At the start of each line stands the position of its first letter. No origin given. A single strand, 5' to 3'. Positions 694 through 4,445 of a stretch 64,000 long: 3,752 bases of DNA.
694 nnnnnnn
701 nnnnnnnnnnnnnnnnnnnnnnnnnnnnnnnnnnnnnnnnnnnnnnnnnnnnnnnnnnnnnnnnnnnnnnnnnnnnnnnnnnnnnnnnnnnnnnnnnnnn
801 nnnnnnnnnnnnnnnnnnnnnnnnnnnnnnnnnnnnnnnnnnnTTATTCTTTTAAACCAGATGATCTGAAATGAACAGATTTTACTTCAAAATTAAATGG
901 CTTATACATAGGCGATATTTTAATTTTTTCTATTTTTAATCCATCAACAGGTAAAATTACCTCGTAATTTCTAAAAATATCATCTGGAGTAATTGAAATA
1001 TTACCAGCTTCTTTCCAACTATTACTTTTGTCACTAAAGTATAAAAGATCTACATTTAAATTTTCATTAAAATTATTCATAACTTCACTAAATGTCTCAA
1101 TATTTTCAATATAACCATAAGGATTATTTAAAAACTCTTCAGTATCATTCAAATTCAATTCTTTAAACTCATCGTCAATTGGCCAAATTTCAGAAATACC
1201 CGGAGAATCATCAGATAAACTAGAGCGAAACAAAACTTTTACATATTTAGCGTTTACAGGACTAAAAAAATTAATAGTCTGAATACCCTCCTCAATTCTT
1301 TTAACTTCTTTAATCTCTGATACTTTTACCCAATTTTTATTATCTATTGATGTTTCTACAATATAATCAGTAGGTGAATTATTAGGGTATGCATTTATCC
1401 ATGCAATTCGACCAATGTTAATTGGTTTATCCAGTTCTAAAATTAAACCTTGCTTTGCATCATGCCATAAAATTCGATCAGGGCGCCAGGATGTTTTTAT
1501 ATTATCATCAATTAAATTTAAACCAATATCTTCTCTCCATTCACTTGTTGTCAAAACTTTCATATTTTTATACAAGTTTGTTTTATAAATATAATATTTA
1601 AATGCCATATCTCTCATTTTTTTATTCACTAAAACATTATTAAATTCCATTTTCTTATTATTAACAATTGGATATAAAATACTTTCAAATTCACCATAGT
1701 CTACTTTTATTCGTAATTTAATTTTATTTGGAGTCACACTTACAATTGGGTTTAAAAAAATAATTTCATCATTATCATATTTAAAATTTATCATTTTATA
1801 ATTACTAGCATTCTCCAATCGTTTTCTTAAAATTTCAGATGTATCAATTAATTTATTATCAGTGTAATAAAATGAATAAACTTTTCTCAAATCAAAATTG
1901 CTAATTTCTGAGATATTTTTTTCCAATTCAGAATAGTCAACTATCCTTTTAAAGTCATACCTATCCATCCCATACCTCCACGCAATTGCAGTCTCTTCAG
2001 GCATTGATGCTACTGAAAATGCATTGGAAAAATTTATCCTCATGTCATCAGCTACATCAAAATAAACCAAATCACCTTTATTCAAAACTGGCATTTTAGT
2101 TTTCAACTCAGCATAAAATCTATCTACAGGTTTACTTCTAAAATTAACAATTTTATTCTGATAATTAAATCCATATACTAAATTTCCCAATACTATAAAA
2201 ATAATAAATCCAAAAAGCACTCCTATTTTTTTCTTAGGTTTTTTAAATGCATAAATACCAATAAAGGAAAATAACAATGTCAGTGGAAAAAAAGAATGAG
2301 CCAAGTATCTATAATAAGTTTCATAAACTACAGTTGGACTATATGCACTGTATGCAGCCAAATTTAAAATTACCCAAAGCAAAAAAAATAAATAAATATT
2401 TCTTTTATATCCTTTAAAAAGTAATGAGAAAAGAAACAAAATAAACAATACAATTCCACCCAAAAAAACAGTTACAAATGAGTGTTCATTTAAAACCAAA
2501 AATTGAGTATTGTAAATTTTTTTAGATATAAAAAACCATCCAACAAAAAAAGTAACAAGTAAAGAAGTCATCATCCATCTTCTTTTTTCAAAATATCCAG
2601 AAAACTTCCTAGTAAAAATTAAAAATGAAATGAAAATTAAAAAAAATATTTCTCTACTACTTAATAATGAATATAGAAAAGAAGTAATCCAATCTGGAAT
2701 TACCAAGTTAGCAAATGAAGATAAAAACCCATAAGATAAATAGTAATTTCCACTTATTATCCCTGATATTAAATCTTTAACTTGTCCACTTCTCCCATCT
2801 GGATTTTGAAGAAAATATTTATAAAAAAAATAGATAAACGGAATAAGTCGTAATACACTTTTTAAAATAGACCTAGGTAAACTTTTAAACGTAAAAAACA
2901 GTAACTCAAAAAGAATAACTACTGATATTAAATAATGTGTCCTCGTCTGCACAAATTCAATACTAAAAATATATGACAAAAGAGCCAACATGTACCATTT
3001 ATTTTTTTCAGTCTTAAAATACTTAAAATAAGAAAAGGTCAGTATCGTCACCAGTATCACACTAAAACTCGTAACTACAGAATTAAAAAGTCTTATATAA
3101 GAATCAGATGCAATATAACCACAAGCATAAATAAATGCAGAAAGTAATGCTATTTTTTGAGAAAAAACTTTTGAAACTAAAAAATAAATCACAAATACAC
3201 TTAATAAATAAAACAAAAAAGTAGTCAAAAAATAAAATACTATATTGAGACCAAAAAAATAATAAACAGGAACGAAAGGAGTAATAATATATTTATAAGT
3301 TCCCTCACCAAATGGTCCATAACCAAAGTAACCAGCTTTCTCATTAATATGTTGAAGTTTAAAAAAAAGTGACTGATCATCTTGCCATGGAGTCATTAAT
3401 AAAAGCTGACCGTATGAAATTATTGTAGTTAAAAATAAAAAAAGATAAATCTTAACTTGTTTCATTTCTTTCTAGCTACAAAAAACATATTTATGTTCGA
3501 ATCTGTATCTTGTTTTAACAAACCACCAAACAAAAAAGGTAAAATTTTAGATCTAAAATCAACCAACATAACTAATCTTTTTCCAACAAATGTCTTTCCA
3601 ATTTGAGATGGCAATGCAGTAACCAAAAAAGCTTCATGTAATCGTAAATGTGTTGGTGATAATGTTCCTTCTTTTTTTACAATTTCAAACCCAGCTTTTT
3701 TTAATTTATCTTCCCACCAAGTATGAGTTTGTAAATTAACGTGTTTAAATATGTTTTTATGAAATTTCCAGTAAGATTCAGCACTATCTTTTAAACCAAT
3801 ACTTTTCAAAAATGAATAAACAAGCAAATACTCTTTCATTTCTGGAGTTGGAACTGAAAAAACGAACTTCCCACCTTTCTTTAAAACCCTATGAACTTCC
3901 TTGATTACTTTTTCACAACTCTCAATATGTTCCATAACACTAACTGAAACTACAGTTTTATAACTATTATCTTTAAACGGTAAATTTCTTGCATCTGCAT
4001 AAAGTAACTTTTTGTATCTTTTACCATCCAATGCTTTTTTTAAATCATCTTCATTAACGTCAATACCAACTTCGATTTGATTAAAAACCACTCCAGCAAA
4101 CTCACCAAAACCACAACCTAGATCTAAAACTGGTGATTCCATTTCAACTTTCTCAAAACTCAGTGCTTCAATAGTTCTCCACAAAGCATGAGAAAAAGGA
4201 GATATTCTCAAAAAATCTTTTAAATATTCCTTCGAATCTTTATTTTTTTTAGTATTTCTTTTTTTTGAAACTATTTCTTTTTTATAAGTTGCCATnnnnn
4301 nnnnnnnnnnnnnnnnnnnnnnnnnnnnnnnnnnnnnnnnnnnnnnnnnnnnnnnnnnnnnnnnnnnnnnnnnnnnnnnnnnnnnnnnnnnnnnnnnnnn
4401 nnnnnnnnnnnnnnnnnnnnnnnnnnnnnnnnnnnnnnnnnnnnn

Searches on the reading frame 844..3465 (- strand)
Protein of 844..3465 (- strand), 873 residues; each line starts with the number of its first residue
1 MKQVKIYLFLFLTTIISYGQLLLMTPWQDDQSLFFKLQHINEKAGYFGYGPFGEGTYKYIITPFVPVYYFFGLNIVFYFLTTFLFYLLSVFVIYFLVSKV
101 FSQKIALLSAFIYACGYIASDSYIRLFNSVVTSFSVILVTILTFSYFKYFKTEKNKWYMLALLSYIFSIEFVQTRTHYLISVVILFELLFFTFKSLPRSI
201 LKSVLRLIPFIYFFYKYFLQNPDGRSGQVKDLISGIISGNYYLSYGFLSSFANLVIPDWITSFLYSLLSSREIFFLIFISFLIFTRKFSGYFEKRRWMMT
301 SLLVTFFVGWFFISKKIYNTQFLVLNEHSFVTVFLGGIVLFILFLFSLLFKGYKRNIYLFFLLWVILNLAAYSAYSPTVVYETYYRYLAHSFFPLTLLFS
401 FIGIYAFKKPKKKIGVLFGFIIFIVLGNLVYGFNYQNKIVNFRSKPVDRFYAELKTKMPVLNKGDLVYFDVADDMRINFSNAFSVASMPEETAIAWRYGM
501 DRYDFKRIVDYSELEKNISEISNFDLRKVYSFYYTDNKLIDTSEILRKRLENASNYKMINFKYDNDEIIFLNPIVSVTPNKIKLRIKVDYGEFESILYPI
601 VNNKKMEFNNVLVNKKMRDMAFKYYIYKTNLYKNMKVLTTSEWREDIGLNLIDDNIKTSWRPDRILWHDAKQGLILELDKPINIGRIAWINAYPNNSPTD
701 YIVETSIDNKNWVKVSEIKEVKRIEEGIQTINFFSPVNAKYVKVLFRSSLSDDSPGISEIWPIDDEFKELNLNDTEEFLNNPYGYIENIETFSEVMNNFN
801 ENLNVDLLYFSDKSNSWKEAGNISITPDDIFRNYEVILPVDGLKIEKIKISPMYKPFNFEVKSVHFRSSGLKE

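Call 14: search_protein_families(library=pfam, proteins=[window:844-3465:-], max_evalue=0.01)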
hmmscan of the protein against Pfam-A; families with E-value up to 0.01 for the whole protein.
window:844-3465:- (873 aa): 3 families
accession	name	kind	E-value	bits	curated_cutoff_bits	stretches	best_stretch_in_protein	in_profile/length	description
PF00754.31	F5_F8_type_C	-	1.1e-10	42.2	28.2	1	643-748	12-114/127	F5/8 type C domain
PF22633.2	F5_F8_type_C_2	-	7.9e-09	36.5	27.8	1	650-744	1-91/91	NedA-like, galactose-binding domain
PF13231.12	PMT_2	-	0.0015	19.2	26.1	1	71-191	17-132/160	Dolichyl-phosphate-mannose-protein mannosyltransferase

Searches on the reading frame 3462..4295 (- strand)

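Call 14: search_protein_families(library=pfam, proteins=[window:3462-4295:-], max_evalue=0.01)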
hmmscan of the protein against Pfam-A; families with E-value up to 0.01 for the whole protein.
window:3462-4295:- (277 aa): 14 families
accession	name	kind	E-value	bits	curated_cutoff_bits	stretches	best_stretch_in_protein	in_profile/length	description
PF08241.18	Methyltransf_11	-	1.1e-18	68.1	21.2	1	57-146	1-95/95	Methyltransferase domain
PF13847.12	Methyltransf_31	-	2.6e-15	56.8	27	1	54-150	5-113/145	Methyltransferase domain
PF13489.12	Methyltransf_23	-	3.3e-15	56.6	27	1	50-207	20-163/164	Methyltransferase domain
PF13649.12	Methyltransf_25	-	1.7e-14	54.7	27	1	56-142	1-97/97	Methyltransferase domain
PF01209.24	Ubie_methyltran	-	1.9e-11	44.2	20.1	1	32-208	28-218/233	ubiE/COQ5 methyltransferase family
PF08242.18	Methyltransf_12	-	1.1e-08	36.1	30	1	57-144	1-98/98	Methyltransferase domain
PF01555.25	N6_N4_Mtase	-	3.7e-06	27.5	26.7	1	119-197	24-83/221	DNA methylase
PF02353.26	CMAS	-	3.8e-06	26.9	27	1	52-209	62-216/273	Mycolic acid cyclopropane synthetase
PF05148.21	Methyltransf_8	-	6.3e-06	26.7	27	1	49-171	69-181/219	Hypothetical methyltransferase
PF03141.22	Methyltransf_29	-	0.00086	18.4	23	1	54-150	119-221/506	Putative S-adenosyl-L-methionine-dependent methyltransferase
PF05219.18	DREV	-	0.0017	18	26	1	42-154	84-194/265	DREV methyltransferase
PF09960.14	DUF2194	-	0.0021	16.9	30.4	1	108-175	80-143/582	Uncharacterised protein conserved in bacteria (DUF2194)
PF07021.18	MetW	-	0.0034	17.5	21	1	48-140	9-104/193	Methionine biosynthesis protein MetW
PF01728.25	FtsJ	-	0.004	17.5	24.1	0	50-115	19-88/181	FtsJ-like methyltransferase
